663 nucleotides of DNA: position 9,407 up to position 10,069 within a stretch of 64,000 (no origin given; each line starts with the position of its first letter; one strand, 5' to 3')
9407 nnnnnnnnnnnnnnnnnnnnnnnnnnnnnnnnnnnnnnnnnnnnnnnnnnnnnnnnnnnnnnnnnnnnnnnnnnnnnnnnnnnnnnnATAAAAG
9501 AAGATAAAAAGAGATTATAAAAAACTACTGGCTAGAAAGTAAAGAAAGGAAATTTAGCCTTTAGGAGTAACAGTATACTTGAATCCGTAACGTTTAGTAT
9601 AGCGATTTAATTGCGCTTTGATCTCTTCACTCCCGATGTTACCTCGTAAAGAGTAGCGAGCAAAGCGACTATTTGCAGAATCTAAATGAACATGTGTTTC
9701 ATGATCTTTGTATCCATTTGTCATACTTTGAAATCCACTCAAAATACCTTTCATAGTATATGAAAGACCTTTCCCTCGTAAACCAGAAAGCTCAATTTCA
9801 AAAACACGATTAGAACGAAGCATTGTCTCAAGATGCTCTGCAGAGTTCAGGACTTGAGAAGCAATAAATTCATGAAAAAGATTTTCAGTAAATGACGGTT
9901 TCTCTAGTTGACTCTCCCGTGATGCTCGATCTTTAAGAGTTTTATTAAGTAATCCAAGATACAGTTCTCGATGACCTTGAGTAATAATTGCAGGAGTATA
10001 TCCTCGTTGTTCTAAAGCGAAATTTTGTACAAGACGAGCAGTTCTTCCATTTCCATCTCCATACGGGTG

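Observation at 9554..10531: Fic (AMPylase) gene inserted between gatE and gatD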

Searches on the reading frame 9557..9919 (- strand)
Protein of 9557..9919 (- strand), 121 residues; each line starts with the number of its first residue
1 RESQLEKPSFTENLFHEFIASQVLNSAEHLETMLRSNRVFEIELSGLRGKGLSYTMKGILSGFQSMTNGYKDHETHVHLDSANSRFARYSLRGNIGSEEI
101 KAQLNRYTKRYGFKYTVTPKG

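Call 28: find_related_loci(query=A2, collection=metagenome_contigs, flank=8000)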
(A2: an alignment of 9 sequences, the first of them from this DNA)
Query A2 (121 aa) in metagenome_contigs; peptide patterns used: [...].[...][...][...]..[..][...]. (x = any residue, [..] = any of these).
87 stretches matched a pattern; 6 encode a relative of the query (tblastn E <= 1e-3); 6 distinct loci.
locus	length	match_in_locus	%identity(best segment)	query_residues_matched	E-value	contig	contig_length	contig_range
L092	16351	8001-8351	58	1-117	5e-45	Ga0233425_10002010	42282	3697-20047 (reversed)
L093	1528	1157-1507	33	3-120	2e-21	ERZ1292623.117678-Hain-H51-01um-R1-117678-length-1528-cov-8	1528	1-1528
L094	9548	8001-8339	35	2-115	6e-19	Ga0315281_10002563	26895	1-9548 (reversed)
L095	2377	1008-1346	32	9-120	4e-15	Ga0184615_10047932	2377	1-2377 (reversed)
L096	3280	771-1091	31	14-121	1e-12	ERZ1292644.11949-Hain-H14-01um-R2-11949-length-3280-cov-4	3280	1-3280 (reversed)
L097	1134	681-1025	25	1-121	1e-8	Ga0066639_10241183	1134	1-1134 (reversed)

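Call 43: predict_structure(alignment_id=A2)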
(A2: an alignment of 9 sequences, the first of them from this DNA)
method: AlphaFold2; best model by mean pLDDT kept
length: 121 residues; sequences in the alignment: 9
mean_pLDDT: 81.2   pTM: 0.64
mean pLDDT of the five models: 81.2, 80.9, 78.7, 78.1, 77.5
residues with pLDDT >= 90: 23; 70-90: 81; 50-70: 13; < 50: 4
segments of 3 or more residues with pLDDT < 50: 67-70
pLDDT, mean of each block of 10 residues (from residue 1): 67 84 86 79 88 84 58 76 89 85 88 91 67
secondary structure, 60 per line:
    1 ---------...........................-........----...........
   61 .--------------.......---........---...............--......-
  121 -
elements in order: H10-36 E38-45 H50-61 E76-82 E86-93 H97-111 E114-119

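Call 47: fold_search(model_id=the predicted structure, library=pdb)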
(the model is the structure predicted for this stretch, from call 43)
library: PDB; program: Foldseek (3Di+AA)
matches with E <= 10: 1293; with E <= 0.001: 0
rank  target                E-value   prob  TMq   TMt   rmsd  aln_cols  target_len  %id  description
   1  6nuk_B                4.4e-03  1.00  0.45  0.52   4.2        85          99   13  De novo designed protein Ferredog-Diesel (released 2019-06-12)
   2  3ife_A                6.5e-03  0.98  0.39  0.15   5.5       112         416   11  1.55 Angstrom Resolution Crystal Structure of Peptidase T (pepT-1) from Bacillus anthracis str. 'Ames Ancestor'. (released 2009-08-04)
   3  3nrb_A                6.5e-03  0.96  0.34  0.18   5.8        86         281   10  Crystal structure of a formyltetrahydrofolate deformylase (purU, PP_1943) from PSEUDOMONAS PUTIDA KT2440 at 2.05 A res (released 2010-07-28)
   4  8bsi_SX               8.3e-03  0.75  0.30  0.34  13.4       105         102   14  Giardia ribosome chimeric hybrid-like GDP+Pi bound state (B1) (released 2023-03-15)
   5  6wi5_A                1.1e-02  0.99  0.43  0.53   4.3        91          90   20  De novo designed protein Foldit4 (released 2020-04-22)
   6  6nuk_A                1.1e-02  0.98  0.39  0.45   4.5        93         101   14  De novo designed protein Ferredog-Diesel (released 2019-06-12)
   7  3l7p_E                1.5e-02  0.85  0.29  0.38   7.1        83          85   16  Crystal structure of SMU.1657c, Putative nitrogen regulatory protein PII from streptococcus mutans (released 2010-12-29)
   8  8y1j_B                1.6e-02  0.89  0.31  0.11   5.6        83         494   14  Structure of the pyridoxal 5'-phosphate-dependent (PLP) threonine deaminase ilvA1 from Pseudomonas aeruginosa PAO1 (released 2024-05-22)
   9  3nrb_B                1.7e-02  0.96  0.36  0.18   5.9        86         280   14  Crystal structure of a formyltetrahydrofolate deformylase (purU, PP_1943) from PSEUDOMONAS PUTIDA KT2440 at 2.05 A res (released 2010-07-28)
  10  2raq_B                1.7e-02  0.94  0.35  0.41   4.9        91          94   12  Crystal structure of the MTH889 protein from Methanothermobacter thermautotrophicus. Northeast Structural Genomics Con (released 2007-10-16)
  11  7r30_B                1.8e-02  0.85  0.32  0.36   6.1        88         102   11  Carbon regulatory PII-like protein SbtB from Synechocystis sp. 6803 in complex with ADP and AMP resulting from ADP soa (released 2023-02-15)
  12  1xmb                  2.0e-02  0.85  0.33  0.15   5.8        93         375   17  X-ray structure of IAA-aminoacid hydrolase from Arabidopsis thaliana gene AT5G56660 (released 2004-10-12)
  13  6mmc                  2.2e-02  0.87  0.34  0.42   5.3        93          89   11  Carbon regulatory PII-like protein SbtB from Cyanobium sp. 7001 bound to ADP (released 2019-09-18)
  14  2nzc_A                2.3e-02  0.91  0.35  0.46   5.7        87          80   13  The structure of uncharacterized protein TM1266 from Thermotoga maritima. (released 2006-12-19)
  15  5o3p_A                2.4e-02  0.85  0.34  0.40   5.8        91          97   10  Carbon regulatory PII-like protein SbtB from Synechocystis sp. 6803 in Apo state, trigonal crystal form (released 2018-05-16)
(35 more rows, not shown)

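Call 68: search_protein_representatives(alignment_id=A2)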
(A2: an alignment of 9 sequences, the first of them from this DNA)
Query: 9 sequences, 120 profile positions. Proteins with E-value up to 0.001 (for the whole library): 151; up to 1e-10: 96; up to 1e-30: 5. The best 150 are listed.
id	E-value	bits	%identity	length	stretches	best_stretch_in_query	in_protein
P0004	5.5e-43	162.0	-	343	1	2-120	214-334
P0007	1.9e-41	157.0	-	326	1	1-120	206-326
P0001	3.6e-40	152.9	-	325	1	1-119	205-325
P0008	5.0e-33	129.8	-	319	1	2-119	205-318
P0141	4.2e-32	126.9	-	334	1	2-117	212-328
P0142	2.8e-27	111.3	-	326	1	2-120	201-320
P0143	1.5e-26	108.9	-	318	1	2-117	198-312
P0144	8.9e-26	106.5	-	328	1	3-118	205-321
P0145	1.2e-25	106.1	-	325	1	2-117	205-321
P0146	1.3e-25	105.9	-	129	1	3-118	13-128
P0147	1.5e-25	105.8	-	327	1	2-117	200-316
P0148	1.5e-25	105.7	-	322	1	3-120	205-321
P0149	1.7e-25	105.5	-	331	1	1-120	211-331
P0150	5.3e-25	104.0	-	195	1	2-117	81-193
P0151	9.8e-25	103.1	-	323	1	2-120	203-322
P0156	2.9e-23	98.3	-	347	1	2-116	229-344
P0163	1.0e-21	93.3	-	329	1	3-120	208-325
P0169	6.7e-21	90.7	-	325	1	2-116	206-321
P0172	2.1e-20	89.1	-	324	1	2-117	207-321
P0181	4.9e-19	84.7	-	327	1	3-115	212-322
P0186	6.4e-18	81.1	-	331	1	3-116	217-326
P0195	2.2e-16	76.1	-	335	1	2-103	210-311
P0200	5.1e-16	75.0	-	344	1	4-112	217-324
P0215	5.7e-14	68.4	-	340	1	4-117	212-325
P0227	8.8e-12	61.3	-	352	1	6-115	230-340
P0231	4.1e-11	59.1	-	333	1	3-116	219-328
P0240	2.0e-09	53.7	-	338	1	2-109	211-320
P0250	1.4e-07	47.7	-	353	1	9-117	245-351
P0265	9.1e-06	41.9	-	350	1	8-107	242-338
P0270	4.4e-05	39.7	-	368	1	8-106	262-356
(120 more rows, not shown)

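Call 73: find_encoding_contigs(protein=P0142, flank=5000, max_places=3)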
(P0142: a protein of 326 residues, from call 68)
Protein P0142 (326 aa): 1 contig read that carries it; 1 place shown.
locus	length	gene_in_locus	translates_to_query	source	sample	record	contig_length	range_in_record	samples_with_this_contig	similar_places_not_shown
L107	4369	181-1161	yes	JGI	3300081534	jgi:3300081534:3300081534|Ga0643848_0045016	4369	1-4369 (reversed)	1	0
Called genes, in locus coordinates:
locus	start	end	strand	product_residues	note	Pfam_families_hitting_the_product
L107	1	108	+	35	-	?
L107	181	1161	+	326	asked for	PF02661:Fic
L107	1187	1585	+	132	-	-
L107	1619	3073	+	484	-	PF02934:GatB_N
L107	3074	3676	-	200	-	PF00719:Pyrophosphatase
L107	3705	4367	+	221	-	?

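Call 74: list_cluster_members(proteins=[P0169, P0181, P0200, P0215, P0227, P0231, P0240, P0250, P0265, P0270])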
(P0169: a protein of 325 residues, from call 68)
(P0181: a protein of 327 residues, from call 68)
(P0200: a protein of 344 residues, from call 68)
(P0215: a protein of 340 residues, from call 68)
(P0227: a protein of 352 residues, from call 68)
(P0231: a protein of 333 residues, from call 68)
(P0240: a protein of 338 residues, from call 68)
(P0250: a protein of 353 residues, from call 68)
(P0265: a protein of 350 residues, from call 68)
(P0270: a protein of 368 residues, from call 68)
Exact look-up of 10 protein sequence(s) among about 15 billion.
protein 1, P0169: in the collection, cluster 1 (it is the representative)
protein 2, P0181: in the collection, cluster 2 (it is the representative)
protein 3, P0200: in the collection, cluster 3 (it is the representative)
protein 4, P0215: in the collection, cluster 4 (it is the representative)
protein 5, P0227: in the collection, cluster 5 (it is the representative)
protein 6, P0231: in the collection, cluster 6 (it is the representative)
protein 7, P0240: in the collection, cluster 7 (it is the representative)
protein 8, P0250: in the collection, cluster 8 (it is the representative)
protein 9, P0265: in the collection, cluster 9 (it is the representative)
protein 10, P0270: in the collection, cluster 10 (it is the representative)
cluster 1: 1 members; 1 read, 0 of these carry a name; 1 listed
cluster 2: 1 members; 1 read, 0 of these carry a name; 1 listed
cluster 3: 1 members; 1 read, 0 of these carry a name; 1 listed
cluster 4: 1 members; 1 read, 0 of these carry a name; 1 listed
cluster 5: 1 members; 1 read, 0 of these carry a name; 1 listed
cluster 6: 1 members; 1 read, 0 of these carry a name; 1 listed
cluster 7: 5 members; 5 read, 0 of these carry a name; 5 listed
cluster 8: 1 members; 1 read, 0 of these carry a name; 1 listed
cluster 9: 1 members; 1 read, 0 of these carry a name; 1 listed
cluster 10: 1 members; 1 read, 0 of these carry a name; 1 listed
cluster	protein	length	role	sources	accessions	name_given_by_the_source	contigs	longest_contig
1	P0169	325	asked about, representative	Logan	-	-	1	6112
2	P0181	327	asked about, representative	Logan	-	-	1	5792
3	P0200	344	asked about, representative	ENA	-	-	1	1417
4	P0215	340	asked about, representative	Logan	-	-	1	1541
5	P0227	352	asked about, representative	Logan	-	-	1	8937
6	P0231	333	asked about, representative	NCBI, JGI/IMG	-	-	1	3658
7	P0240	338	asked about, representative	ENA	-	-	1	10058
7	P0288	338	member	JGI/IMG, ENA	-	-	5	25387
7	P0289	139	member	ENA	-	-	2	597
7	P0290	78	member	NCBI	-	-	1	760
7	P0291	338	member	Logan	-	-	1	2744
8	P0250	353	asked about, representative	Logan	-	-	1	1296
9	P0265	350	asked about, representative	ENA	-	-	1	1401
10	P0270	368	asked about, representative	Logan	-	-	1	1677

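Call 76: find_encoding_contigs(protein=P0288, flank=8000, max_places=4)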
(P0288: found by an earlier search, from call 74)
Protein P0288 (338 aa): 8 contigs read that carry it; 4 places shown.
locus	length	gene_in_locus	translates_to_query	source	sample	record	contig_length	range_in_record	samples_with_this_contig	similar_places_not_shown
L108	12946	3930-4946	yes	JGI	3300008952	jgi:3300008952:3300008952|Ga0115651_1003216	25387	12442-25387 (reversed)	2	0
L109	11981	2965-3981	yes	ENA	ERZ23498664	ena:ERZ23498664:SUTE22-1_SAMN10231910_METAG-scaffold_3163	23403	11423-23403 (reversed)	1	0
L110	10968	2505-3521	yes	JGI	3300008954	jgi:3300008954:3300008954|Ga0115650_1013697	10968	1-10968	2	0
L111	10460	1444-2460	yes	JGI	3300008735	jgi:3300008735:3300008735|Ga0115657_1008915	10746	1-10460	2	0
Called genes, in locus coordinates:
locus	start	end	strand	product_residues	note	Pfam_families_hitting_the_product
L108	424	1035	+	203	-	-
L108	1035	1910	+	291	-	-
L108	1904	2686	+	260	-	-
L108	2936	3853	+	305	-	PF14528:LAGLIDADG_3 (faint)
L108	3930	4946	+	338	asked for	PF02661:Fic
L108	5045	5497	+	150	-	PF08069:Ribosomal_S13_N, PF00312:Ribosomal_S15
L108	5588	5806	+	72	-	-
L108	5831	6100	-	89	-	-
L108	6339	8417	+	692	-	PF04851:ResIII (weak), PF06733:DEAD_2, PF13307:Helicase_C_2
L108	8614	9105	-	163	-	-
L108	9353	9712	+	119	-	-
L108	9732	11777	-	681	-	-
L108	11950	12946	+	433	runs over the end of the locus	PF02403:Seryl_tRNA_N, PF00587:tRNA-synt_2b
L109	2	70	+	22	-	?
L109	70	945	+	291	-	-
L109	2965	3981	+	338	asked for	PF02661:Fic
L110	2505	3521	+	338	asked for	PF02661:Fic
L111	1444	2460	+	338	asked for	PF02661:Fic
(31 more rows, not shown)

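Call 80: search_protein_families(library=pfam, alignment_id=A2, max_evalue=1)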
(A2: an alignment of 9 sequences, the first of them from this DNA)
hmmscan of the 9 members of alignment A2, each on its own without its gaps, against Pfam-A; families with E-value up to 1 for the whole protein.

A. member 1, seq(121 aa): 0 families

B. families by the number of members that match (of 9 scanned): 11 families
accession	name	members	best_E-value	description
PF13711.11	DUF4160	2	0.087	Domain of unknown function (DUF4160)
PF16344.10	FecR_C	1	0.015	FecR, C-terminal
PF16145.10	DUF4853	1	0.024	Domain of unknown function (DUF4853)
PF24638.1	KH_DEAH11_1st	1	0.025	DEAH11 eukaryotic type KH-domain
PF07041.16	DUF1327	1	0.033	Protein of unknown function (DUF1327)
PF01253.27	SUI1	1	0.066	Translation initiation factor SUI1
PF08180.16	BAGE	1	0.12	B melanoma antigen family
PF24406.1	nSTAND_NTPase4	1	0.14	Novel STAND NTPase 4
PF01523.21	PmbA_TldD_1st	1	0.15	PmbA/TldA metallopeptidase domain 1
PF13602.12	ADH_zinc_N_2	1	0.17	Zinc-binding dehydrogenase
PF19417.4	RnlA_toxin_N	1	0.17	RNase LS, bacterial toxin N-terminal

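Call 83: fold_search(model_id=the predicted structure, library=viral)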
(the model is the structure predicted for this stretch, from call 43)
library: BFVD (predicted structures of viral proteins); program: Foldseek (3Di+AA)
matches with E <= 10: 976; with E <= 0.001: 0
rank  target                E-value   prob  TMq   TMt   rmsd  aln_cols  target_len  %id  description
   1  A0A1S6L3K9            1.6e-03  1.00  0.50  0.42   4.5        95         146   15  Uncharacterized protein [Erwinia phage vB_EamM_Yoloswag]
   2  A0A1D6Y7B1            3.0e-03  0.96  0.38  0.11  13.7       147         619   16  (no name in the UniProt tables at hand)
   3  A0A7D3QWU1            4.2e-03  0.96  0.35  0.18   7.1       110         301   12  Translation initiation factor 2 alpha subunit [Fadolivirus FV1/VV64]
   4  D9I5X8                6.9e-03  1.00  0.49  0.59   3.7        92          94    9  Uncharacterized protein [Acinetobacter phage 133]
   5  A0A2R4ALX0            9.4e-03  0.97  0.36  0.44   4.6        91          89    6  LysR family transcriptional regulator [Aeromonas phage AhSzw-1]
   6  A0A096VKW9            1.3e-02  0.80  0.30  0.36   6.0        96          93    6  Uncharacterized protein [Synechococcus phage S-CBP2]
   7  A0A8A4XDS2            1.6e-02  0.98  0.42  0.09   4.7       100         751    9  Nonstructural protein [Phylloscopus proregulus Ichthamaparvovirus]
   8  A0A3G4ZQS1            1.7e-02  0.92  0.35  0.18   5.7        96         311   14  Eukaryotic translation initiation factor eIF-2 alpha [Terrestrivirus sp.]
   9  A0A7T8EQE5            1.8e-02  0.99  0.40  0.34   5.3       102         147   10  Uncharacterized protein [Erwinia phage pEa_SNUABM_5]
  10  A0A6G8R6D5            1.9e-02  0.89  0.34  0.41   6.0        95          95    9  Uncharacterized protein [Synechococcus phage S-H34]
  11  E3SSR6                1.9e-02  0.54  0.26  0.30   6.8        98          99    7  Uncharacterized protein [Prochlorococcus phage P-HM2]
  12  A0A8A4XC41            2.0e-02  0.80  0.33  0.22  17.6       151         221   11  Uncharacterized protein [Emberiza pusilla Chaphamaparvovirus]
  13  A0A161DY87            2.4e-02  0.99  0.47  0.26   4.6       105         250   14  E4 ORF4 [Bat mastadenovirus WIV9]
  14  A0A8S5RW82            2.4e-02  0.84  0.32  0.25  10.8       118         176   10  Uncharacterized protein [Siphoviridae sp. ctHip2]
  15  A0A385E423            2.8e-02  1.00  0.48  0.31   4.2        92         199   10  (no name in the UniProt tables at hand)
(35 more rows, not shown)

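Call 84: find_related_loci(query=A2, collection=viral_contigs, flank=8000)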
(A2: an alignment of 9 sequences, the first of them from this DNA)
Query A2 (121 aa) in viral_contigs; peptide patterns used: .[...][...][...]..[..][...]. (x = any residue, [..] = any of these).
21 stretches matched a pattern, but none encodes a relative of the query by tblastn (E <= 1e-3).

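Call 87: search_protein_families(library=pfam, proteins=[L108:2936-3853:+, L107:1187-1585:+, L108:1904-2686:+, L108:1035-1910:+], max_evalue=0.1)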
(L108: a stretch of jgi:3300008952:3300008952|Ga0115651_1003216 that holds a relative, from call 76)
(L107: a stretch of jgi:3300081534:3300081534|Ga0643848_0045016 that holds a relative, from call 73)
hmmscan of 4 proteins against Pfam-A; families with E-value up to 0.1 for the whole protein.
L108:2936-3853:+ (305 aa): 1 family
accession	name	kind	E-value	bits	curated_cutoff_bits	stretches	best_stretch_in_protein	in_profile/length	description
PF14528.11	LAGLIDADG_3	-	2.2e-07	31.5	22.5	1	151-242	7-79/82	LAGLIDADG-like domain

L107:1187-1585:+ (132 aa): 1 family
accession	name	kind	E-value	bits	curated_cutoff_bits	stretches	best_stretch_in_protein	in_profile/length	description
PF18765.7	Polbeta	-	0.0041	17.7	26.9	1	47-106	11-64/93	Polymerase beta, Nucleotidyltransferase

L108:1904-2686:+ (260 aa): 0 families

L108:1035-1910:+ (291 aa): 0 families
